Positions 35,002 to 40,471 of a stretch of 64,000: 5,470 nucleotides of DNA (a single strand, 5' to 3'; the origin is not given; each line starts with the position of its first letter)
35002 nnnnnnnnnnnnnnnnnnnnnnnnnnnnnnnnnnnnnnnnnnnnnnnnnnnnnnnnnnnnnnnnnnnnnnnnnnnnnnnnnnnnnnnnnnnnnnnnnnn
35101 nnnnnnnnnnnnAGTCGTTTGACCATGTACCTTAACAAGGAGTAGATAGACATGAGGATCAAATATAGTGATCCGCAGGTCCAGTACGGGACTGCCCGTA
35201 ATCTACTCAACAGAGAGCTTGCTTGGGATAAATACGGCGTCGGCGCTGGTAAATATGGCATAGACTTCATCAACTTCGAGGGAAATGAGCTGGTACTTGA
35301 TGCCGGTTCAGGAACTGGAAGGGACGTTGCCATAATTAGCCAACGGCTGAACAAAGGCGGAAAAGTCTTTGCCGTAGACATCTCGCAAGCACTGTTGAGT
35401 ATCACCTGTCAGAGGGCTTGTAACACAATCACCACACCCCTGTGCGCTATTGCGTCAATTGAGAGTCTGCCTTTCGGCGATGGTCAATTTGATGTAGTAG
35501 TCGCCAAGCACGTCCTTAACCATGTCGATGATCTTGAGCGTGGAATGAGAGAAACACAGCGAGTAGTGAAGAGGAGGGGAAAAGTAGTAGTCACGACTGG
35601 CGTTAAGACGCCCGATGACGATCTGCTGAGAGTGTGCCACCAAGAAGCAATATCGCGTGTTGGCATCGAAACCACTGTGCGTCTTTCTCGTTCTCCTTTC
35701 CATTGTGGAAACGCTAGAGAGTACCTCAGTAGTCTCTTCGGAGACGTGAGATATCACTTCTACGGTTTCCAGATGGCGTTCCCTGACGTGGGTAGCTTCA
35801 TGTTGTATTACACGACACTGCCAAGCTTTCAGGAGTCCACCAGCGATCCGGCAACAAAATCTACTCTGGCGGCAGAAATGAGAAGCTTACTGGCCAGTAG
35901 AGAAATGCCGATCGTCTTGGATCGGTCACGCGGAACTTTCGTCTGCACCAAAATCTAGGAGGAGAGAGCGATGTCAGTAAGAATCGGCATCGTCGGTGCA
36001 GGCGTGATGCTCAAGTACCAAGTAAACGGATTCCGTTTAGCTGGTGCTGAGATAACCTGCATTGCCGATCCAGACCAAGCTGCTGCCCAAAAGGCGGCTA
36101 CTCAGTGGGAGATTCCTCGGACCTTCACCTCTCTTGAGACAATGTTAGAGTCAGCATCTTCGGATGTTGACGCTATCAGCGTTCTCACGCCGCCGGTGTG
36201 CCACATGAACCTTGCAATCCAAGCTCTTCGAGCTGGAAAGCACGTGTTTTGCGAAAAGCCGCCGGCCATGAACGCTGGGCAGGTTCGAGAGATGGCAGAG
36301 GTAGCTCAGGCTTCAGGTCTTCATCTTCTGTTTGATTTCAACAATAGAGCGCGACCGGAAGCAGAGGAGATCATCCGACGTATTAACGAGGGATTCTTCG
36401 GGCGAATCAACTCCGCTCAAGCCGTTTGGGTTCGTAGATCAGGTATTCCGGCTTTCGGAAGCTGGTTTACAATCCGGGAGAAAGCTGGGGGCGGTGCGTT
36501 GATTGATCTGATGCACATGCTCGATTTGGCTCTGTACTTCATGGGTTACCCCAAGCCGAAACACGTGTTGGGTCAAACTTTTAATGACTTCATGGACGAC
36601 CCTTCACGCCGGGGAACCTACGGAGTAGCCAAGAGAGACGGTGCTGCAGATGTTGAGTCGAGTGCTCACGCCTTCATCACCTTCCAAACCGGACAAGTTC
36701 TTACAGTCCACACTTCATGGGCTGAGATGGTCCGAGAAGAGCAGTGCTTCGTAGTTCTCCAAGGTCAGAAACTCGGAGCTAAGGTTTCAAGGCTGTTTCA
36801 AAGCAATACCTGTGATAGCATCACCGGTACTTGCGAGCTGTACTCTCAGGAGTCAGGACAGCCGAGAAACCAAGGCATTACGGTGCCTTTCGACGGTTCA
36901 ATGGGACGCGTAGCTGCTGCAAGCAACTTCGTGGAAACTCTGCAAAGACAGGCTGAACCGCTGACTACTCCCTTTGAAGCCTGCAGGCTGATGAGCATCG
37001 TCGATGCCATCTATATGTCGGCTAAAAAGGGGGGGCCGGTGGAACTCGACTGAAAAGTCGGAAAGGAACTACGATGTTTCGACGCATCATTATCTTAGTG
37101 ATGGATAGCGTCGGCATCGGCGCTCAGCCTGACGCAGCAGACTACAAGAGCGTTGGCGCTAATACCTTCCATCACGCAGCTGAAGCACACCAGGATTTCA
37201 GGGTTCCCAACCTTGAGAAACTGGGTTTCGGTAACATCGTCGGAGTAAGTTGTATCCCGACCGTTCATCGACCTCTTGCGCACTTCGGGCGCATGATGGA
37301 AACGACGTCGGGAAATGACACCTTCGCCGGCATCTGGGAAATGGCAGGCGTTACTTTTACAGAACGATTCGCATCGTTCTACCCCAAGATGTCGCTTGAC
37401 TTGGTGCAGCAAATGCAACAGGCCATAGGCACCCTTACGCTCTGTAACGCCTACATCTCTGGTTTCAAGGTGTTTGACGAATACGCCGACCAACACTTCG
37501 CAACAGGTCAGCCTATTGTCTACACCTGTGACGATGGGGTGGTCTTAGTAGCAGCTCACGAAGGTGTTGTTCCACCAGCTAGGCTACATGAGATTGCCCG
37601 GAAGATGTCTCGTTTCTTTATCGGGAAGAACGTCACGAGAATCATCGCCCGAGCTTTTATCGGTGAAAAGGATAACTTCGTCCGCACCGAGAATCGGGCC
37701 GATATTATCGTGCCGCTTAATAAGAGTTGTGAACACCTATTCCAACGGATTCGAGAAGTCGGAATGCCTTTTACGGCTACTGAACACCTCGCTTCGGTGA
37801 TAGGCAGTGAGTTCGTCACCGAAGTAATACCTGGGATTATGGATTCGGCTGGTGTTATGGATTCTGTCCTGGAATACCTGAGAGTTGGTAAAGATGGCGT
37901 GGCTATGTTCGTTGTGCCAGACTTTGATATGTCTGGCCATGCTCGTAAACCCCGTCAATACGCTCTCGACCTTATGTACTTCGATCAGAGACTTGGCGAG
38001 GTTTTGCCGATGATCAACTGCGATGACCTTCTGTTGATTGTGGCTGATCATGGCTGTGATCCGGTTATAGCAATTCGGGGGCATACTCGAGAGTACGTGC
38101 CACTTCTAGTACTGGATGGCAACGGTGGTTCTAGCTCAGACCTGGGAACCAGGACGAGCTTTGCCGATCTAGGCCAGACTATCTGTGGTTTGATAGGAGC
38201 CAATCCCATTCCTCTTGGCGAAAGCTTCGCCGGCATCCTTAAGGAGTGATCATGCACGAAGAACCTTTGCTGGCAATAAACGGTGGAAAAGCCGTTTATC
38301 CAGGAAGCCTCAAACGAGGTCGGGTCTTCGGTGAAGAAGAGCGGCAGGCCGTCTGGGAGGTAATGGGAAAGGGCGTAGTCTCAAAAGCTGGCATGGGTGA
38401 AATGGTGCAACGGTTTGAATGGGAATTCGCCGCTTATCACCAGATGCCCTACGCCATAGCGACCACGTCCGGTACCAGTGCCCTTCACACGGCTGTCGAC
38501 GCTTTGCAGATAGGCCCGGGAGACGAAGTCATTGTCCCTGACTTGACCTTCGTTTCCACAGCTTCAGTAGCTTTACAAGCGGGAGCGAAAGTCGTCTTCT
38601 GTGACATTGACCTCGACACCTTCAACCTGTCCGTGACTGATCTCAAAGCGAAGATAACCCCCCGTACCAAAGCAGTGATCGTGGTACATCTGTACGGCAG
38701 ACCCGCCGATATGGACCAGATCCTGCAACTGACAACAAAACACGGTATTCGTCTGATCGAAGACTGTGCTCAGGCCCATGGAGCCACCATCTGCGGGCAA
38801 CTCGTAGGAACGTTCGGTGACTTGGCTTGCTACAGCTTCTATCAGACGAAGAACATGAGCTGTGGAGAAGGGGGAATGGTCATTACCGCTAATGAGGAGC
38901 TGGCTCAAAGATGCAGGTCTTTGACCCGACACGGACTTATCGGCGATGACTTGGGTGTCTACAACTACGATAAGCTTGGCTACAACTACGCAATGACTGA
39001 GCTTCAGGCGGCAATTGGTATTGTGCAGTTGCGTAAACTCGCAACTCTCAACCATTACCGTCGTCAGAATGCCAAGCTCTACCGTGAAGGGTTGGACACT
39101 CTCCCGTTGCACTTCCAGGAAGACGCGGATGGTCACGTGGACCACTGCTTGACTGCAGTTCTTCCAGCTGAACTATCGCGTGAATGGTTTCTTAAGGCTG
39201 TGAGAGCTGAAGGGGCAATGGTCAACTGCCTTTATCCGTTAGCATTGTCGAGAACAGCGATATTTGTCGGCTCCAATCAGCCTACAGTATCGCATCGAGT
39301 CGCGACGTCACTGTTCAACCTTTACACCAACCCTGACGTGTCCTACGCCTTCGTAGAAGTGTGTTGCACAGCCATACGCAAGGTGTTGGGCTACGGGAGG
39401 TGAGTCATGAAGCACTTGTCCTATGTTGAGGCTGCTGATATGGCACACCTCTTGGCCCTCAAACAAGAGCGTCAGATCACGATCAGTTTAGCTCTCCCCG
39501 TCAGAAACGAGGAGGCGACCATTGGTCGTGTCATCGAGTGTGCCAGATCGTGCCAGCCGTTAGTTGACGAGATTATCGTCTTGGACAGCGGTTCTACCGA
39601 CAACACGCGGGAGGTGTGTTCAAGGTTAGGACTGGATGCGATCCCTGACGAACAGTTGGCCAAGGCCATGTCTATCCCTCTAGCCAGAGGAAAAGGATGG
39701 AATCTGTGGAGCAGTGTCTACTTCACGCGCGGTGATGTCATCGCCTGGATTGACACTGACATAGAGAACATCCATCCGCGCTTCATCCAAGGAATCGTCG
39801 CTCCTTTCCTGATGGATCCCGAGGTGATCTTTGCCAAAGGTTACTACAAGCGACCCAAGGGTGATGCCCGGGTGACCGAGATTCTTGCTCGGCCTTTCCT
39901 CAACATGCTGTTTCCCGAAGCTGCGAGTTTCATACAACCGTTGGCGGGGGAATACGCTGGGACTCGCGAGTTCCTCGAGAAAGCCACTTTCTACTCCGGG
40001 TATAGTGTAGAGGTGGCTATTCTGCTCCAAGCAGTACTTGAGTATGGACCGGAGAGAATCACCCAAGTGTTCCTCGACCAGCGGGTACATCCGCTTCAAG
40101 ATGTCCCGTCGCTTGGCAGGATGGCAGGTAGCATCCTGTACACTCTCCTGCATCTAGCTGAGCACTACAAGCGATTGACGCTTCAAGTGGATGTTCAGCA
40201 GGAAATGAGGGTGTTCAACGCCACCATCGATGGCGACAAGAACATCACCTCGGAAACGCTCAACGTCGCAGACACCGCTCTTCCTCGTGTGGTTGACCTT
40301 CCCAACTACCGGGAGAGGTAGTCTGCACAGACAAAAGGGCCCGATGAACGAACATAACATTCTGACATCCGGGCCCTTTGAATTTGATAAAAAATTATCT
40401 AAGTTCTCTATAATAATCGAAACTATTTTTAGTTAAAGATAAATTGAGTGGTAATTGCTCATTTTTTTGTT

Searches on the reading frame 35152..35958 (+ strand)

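Call 67: search_protein_families(library=pfam, proteins=[window:35152-35958:+], max_evalue=0.001)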
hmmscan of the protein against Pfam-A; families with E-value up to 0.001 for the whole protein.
window:35152-35958:+ (268 aa): 6 families
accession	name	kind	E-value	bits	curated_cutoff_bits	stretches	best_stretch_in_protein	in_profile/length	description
PF08241.18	Methyltransf_11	-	3.2e-19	69.8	21.2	1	49-147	1-95/95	Methyltransferase domain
PF13847.12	Methyltransf_31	-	6.8e-16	58.7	27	1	45-151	4-113/145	Methyltransferase domain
PF13649.12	Methyltransf_25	-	1.1e-15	58.5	27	1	48-143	1-97/97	Methyltransferase domain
PF08242.18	Methyltransf_12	-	3.1e-12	47.5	30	1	49-144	1-97/98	Methyltransferase domain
PF01209.24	Ubie_methyltran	-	7.3e-12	45.6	20.1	1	46-148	49-152/233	ubiE/COQ5 methyltransferase family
PF13489.12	Methyltransf_23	-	5.5e-10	39.6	27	1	47-149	25-118/164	Methyltransferase domain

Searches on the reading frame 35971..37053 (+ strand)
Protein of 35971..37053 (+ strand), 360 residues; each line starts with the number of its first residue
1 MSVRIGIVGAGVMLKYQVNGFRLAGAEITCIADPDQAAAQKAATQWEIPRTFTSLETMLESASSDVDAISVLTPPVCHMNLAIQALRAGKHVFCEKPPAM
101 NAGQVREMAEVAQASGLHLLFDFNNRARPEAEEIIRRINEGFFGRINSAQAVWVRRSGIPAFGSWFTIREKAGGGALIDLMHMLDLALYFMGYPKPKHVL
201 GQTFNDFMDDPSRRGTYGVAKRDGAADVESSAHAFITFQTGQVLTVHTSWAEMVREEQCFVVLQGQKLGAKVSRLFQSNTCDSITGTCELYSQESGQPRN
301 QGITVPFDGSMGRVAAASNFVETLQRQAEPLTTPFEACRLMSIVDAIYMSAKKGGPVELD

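Call 67: search_protein_families(library=pfam, proteins=[window:35971-37053:+], max_evalue=0.001)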
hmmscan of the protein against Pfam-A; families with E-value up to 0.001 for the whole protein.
window:35971-37053:+ (360 aa): 3 families
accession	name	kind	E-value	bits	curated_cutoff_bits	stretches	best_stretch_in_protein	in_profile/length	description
PF01408.29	GFO_IDH_MocA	-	1.8e-26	93.7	24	1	3-119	1-116/120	Oxidoreductase family, NAD-binding Rossmann fold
PF22725.1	GFO_IDH_MocA_C3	-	9.2e-14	52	27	1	136-262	6-116/124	GFO/IDH/MocA C-terminal domain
PF02894.22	GFO_IDH_MocA_C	-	1.6e-12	48.1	22.9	1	137-359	3-218/218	Oxidoreductase family, C-terminal alpha/beta domain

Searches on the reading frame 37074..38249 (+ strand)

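Call 67: search_protein_families(library=pfam, proteins=[window:37074-38249:+], max_evalue=0.001)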
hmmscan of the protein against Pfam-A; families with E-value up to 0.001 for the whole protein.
window:37074-38249:+ (391 aa): 1 family
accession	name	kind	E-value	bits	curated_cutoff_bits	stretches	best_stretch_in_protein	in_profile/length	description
PF01676.23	Metalloenzyme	-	1.5e-26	93.9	24.3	1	239-377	112-251/252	Metalloenzyme superfamily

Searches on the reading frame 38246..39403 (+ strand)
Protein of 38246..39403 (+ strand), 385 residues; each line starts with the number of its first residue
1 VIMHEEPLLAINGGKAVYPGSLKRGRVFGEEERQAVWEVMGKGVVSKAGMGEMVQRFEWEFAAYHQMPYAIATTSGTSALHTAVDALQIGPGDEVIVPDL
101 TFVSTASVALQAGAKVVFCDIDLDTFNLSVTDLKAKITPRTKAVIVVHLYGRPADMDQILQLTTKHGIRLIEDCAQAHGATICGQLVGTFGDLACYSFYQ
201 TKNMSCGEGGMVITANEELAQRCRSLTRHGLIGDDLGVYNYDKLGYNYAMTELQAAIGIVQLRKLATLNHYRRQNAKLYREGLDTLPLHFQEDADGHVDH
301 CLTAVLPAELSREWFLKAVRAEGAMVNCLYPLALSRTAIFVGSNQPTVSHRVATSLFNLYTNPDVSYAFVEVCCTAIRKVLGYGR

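Call 67: search_protein_families(library=pfam, proteins=[window:38246-39403:+], max_evalue=0.001)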
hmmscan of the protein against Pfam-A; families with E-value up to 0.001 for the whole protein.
window:38246-39403:+ (385 aa): 5 families
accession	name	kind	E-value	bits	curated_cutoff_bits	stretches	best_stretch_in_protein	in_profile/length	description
PF01041.23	DegT_DnrJ_EryC1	-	6.1e-104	348.5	19.8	1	29-376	4-358/360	DegT/DnrJ/EryC1/StrS aminotransferase family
PF00155.27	Aminotran_1_2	-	3.4e-11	43.4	19.7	1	56-232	46-250/361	Aminotransferase class I and II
PF01212.27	Beta_elim_lyase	-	5.1e-07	29.7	27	1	51-294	31-276/288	Beta-eliminating lyase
PF01053.26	Cys_Met_Meta_PP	-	2.7e-06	26.6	27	1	55-182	55-182/381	Cys/Met metabolism PLP-dependent enzyme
PF00266.25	Aminotran_5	-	4.8e-06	26.2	21.5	1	71-179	65-181/371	Aminotransferase class-V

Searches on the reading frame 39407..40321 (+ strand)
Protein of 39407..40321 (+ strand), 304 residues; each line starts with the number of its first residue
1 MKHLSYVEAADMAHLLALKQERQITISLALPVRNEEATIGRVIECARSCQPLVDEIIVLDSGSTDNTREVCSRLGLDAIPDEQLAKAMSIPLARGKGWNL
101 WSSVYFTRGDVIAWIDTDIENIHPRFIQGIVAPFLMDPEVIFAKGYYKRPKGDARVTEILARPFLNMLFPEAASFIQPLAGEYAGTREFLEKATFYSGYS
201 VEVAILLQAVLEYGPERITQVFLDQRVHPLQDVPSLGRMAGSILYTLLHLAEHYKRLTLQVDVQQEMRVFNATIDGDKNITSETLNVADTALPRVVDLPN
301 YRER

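Call 67: search_protein_families(library=pfam, proteins=[window:39407-40321:+], max_evalue=0.001)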
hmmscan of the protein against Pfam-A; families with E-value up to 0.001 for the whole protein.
window:39407-40321:+ (304 aa): 1 family
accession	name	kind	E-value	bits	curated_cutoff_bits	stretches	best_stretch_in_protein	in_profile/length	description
PF00535.33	Glycos_transf_2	-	6.1e-14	52.7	23.3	1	27-153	1-122/168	Glycosyl transferase family 2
